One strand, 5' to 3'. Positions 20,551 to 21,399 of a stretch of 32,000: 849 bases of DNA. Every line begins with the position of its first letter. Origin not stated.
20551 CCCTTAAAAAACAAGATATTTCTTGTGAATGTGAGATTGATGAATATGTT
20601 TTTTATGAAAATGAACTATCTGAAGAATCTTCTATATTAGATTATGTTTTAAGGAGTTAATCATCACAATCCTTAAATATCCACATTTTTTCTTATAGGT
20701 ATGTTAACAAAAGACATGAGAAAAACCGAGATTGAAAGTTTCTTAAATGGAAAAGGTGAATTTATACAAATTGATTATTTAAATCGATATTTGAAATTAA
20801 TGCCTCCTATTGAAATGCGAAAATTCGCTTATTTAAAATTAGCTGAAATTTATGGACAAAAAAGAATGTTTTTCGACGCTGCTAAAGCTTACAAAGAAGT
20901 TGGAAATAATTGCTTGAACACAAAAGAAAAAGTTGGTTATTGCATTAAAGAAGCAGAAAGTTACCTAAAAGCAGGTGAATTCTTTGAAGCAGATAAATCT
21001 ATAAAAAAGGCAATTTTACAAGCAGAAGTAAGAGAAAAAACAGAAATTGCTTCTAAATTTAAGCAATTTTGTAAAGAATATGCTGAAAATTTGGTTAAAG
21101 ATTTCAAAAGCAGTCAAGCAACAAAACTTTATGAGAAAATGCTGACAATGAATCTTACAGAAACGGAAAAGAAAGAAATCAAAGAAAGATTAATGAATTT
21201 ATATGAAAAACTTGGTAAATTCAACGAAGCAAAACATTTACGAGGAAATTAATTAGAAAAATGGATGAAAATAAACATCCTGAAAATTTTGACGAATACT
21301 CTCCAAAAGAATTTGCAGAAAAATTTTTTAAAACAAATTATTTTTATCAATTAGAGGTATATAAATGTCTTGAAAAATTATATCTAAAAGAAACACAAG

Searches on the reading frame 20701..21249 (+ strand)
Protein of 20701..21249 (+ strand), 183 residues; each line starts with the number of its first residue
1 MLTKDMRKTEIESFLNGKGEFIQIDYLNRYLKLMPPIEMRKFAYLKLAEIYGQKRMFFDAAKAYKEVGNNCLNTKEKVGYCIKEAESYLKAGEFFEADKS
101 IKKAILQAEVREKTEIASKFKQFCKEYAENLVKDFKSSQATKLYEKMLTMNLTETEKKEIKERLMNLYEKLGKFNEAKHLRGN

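Call 61: search_protein_families(library=pfam, proteins=[window:20701-21249:+], max_evalue=0.01)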
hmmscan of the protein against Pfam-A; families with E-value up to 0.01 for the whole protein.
window:20701-21249:+ (183 aa): 4 families
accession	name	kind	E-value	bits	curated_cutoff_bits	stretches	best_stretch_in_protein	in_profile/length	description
PF25058.1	ARM_TT21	-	0.0016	18.9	27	0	43-97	59-113/155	Tetratricopeptide repeat protein 21 ARM repeat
PF07719.23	TPR_2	-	0.0022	18.4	27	0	80-106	3-29/34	Tetratricopeptide repeat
PF10602.15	RPN7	-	0.0039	17.3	29.6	0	41-121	36-116/174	26S proteasome subunit RPN7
PF13174.12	TPR_6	-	0.0057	17.7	26.3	0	43-69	2-28/33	Tetratricopeptide repeat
